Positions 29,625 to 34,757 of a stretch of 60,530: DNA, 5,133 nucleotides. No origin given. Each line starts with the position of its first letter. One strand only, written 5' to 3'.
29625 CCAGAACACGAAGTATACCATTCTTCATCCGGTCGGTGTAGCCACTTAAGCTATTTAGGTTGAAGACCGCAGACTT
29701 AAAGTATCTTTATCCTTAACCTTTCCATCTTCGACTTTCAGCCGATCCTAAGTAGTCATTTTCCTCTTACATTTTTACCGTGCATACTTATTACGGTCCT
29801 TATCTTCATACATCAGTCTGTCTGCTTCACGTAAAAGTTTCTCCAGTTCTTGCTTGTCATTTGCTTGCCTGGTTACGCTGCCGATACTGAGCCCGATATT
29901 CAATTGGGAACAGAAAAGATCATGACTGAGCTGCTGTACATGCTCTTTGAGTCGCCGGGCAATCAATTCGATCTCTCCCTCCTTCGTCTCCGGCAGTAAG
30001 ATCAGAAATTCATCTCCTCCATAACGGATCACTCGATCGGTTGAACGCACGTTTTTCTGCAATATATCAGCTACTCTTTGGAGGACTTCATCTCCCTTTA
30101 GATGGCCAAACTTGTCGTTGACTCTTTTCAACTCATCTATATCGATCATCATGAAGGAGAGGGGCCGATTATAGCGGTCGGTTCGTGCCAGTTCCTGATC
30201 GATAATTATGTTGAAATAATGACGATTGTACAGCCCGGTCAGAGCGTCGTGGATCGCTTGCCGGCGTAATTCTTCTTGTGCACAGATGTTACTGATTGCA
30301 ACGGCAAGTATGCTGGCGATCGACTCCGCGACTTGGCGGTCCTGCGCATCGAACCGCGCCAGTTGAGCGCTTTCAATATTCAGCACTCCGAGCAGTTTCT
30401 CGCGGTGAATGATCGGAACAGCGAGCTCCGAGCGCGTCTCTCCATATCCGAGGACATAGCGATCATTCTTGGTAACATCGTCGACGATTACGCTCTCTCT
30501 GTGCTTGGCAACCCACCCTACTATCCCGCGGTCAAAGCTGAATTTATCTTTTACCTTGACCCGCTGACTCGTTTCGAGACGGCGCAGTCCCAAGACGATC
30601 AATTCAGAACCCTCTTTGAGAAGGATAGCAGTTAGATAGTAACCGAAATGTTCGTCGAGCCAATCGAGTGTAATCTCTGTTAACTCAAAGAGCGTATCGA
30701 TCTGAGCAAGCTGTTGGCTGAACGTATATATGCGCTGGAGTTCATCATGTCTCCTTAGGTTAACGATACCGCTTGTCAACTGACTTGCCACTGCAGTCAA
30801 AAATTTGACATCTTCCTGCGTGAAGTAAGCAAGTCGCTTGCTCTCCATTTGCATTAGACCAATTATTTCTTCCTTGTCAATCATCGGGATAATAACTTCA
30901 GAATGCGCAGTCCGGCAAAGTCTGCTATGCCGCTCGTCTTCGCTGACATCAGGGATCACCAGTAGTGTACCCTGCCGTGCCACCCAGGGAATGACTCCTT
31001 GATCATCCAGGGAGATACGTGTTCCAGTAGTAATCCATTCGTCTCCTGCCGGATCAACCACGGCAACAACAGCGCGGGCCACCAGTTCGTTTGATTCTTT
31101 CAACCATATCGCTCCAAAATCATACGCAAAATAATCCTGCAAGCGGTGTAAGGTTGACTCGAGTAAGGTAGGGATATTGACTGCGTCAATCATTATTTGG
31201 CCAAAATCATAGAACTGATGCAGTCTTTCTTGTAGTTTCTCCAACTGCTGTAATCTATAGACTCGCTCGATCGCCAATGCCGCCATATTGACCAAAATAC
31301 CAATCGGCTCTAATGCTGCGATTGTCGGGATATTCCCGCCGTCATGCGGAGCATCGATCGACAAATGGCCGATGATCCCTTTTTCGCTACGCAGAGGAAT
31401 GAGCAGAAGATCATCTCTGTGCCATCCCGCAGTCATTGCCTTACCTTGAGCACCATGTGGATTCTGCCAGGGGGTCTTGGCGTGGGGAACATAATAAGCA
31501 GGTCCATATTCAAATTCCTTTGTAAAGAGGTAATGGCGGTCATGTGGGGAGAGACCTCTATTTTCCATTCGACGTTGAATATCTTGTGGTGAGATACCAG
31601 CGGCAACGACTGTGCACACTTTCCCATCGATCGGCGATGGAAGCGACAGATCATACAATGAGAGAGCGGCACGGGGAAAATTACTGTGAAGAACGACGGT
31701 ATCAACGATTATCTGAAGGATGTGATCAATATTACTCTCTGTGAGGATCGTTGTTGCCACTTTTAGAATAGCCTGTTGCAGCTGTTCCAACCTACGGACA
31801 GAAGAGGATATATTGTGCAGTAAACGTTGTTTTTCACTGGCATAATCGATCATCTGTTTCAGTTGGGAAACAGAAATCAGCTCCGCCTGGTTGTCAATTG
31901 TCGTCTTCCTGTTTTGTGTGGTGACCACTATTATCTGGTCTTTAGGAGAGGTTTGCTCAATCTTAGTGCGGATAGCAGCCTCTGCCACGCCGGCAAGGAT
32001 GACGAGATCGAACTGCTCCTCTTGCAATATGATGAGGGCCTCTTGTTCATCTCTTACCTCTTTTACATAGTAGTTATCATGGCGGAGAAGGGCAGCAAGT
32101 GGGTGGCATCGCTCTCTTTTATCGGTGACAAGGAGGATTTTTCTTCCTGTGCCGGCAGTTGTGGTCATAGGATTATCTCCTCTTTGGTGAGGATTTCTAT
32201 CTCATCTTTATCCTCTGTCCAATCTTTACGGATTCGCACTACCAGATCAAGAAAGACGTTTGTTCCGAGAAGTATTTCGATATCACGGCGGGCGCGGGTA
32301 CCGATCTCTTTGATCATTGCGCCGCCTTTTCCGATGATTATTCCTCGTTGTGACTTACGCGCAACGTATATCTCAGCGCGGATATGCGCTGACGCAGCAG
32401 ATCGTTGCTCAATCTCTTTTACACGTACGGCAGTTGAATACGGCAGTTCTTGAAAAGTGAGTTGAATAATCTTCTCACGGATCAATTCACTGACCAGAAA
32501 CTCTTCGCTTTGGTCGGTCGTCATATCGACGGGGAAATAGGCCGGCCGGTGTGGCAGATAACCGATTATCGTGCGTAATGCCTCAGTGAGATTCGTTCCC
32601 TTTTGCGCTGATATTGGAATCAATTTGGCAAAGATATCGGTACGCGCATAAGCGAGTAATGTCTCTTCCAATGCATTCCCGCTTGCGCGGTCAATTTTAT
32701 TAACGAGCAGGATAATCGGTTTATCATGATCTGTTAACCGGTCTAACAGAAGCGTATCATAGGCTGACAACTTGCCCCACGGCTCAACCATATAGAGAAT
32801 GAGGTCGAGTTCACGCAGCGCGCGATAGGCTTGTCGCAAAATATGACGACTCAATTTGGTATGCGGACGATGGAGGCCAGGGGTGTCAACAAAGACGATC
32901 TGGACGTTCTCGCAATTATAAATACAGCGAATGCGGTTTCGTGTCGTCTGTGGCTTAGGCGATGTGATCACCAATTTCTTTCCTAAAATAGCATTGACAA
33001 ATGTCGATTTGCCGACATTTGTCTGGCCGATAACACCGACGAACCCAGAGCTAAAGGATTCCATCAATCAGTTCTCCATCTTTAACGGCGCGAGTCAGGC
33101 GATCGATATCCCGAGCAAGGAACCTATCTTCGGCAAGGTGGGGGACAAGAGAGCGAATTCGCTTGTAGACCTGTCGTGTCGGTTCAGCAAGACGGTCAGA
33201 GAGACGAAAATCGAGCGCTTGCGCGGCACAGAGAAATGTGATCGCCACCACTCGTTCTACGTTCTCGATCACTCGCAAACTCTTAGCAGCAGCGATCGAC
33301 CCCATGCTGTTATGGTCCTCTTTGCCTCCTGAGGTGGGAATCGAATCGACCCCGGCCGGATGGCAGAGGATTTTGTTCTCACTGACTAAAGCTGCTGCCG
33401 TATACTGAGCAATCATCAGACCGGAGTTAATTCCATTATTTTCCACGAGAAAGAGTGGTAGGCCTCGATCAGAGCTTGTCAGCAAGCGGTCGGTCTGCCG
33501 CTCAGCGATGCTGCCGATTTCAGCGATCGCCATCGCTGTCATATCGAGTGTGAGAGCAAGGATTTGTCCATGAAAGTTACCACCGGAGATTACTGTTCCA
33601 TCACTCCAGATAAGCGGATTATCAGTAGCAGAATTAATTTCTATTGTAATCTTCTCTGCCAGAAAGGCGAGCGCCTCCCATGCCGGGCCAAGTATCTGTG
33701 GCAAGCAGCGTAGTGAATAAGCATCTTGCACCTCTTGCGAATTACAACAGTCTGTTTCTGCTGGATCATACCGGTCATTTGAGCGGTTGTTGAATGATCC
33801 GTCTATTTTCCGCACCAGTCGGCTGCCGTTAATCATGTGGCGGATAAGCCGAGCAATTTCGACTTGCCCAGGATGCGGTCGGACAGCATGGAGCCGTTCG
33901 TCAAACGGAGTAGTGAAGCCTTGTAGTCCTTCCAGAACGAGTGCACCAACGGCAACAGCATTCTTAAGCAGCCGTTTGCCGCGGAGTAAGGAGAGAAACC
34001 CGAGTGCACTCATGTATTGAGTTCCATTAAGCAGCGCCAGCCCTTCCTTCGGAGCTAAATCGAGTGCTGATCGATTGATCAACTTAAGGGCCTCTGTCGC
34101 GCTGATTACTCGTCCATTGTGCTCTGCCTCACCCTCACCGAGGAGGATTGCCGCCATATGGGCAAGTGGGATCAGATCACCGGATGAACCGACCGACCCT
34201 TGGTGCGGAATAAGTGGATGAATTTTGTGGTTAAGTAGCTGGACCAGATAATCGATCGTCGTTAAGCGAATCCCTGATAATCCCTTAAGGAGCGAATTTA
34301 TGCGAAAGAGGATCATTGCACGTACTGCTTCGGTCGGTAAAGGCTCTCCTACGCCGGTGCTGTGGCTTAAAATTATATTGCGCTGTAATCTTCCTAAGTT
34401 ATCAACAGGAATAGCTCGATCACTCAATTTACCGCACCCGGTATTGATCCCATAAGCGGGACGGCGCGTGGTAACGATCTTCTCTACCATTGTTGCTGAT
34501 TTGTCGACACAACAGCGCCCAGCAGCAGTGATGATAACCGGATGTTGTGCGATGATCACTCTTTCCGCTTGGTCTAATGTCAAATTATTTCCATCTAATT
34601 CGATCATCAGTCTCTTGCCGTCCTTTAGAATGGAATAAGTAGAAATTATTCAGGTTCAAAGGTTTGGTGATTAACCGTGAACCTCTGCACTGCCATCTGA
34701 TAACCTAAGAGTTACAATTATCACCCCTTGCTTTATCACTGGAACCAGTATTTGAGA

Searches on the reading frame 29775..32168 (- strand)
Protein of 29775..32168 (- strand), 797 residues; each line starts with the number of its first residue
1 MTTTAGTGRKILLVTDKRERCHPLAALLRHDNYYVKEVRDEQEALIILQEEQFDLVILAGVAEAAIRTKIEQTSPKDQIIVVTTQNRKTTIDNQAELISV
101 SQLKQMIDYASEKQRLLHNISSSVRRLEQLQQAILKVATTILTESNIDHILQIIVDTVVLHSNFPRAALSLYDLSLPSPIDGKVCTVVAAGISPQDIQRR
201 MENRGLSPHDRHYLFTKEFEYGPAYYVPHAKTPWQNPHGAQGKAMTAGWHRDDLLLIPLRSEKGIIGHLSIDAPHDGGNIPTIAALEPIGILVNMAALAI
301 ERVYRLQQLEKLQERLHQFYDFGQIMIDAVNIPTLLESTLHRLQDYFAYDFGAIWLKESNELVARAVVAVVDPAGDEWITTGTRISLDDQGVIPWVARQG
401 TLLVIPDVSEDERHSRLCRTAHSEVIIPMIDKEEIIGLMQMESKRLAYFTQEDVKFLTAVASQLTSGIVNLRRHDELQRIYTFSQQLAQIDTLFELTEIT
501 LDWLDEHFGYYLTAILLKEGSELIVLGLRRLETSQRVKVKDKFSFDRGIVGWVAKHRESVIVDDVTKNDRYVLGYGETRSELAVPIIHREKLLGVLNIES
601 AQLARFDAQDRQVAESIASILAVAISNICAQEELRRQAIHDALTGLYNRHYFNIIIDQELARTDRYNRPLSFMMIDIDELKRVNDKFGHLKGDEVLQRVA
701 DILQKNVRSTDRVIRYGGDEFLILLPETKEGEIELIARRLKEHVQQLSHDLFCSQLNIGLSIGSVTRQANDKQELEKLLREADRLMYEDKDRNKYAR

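Call 43: search_protein_families(library=ncbifam, proteins=[window:29775-32168:-], max_evalue=0.00001)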
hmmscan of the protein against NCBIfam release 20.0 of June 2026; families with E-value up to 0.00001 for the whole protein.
window:29775-32168:- (797 aa): 23 families
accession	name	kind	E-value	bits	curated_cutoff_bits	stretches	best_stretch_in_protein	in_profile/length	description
TIGR00254.1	GGDEF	domain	3.1e-47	160.4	37.4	1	634-793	1-160/168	diguanylate cyclase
NF007135.0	PRK09581.1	equivalog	7.5e-42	143.7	474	1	636-793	290-448/457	PleD family two-component system response regulator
NF038266.1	diguan_SiaD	equivalog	6.6e-41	140.3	290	1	631-792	87-247/252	biofilm regulation diguanylate cyclase SiaD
NF051473.1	DigCycDgcsShew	equivalog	1.8e-40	139.2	400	1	606-792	103-283/291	diguanylate cyclase DgcS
NF041606.1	dguan_cyc_DgcA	equivalog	2.6e-40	138.4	370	1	553-792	92-331/340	diguanylate cyclase DgcA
NF007423.1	PRK09966.1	equivalog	2.7e-38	131.9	325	1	631-790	232-390/390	diguanylate cyclase DgcN/YfiN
NF047654.1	DiguCycDgcRLepto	equivalog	9e-37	126.6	500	1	624-792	119-288/295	diguanylate cyclase DgcR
NF007380.0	PRK09894.1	equivalog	3e-34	118.7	256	1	632-791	123-278/296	diguanylate cyclase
NF040885.1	diguan_DgcJ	equivalog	1e-32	113.6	500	1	619-794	322-490/493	diguanylate cyclase DgcJ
NF011955.1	PRK15426.1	equivalog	5.2e-27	94.2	408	1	627-792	386-553/564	cellulose biosynthesis regulator diguanylate cyclase DgcQ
NF007474.0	PRK10060.1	equivalog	1.6e-26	92.7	782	1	629-794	228-389/663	cyclic di-GMP phosphodiesterase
NF045675.1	PhdiestaseDibA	equivalog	7.5e-25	87.3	980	1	630-792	195-356/623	phosphodiesterase DibA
NF007298.0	PRK09776.1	equivalog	2.1e-24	85.5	1135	1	631-790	677-835/1111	diguanylate cyclase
NF053781.1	cdiGMPphdstlr2612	equivalog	2.8e-23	81.6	1600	1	624-793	826-995/1268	Tlr1612 family c-di-GMP phosphodiesterase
NF007599.0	PRK10245.1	equivalog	1.7e-21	76.1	402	1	633-791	205-361/371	diguanylate cyclase AdrA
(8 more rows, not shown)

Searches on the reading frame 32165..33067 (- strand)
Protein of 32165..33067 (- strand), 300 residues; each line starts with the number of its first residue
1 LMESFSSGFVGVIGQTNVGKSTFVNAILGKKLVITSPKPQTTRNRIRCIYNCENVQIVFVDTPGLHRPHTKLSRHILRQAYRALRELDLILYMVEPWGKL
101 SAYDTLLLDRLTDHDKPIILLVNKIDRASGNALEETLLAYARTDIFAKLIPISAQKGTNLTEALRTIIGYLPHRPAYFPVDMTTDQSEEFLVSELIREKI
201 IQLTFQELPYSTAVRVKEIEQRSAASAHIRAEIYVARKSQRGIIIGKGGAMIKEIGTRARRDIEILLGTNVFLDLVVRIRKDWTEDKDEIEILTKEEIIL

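Call 69: search_protein_families(library=pfam, proteins=[window:32165-33067:-], max_evalue=1e-8)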
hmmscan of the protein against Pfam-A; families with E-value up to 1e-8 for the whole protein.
window:32165-33067:- (300 aa): 5 families
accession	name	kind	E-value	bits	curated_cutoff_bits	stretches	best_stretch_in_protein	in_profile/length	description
PF01926.29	MMR_HSR1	-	8.5e-26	90.7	21.9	1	10-124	2-113/113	50S ribosome-binding GTPase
PF07650.23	KH_2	-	9.1e-19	67.5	22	1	207-283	1-77/78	KH domain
PF00350.29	Dynamin_N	-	3.5e-13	50.3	27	0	10-43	1-34/168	Dynamin family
PF02421.24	FeoB_N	-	7e-10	39.1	27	1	10-165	3-154/156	Ferrous iron transport protein B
PF00009.33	GTP_EFTU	-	7.6e-10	39.1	26.5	0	50-172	64-187/188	Elongation factor Tu GTP binding domain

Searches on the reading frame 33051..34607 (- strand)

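Call 69: search_protein_families(library=pfam, proteins=[window:33051-34607:-], max_evalue=1e-8)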
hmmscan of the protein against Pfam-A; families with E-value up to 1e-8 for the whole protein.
window:33051-34607:- (518 aa): 1 family
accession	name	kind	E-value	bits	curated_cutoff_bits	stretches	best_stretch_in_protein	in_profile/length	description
PF00221.24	Lyase_aromatic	-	7.6e-179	595.7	27.3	1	9-485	1-465/466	Aromatic amino acid lyase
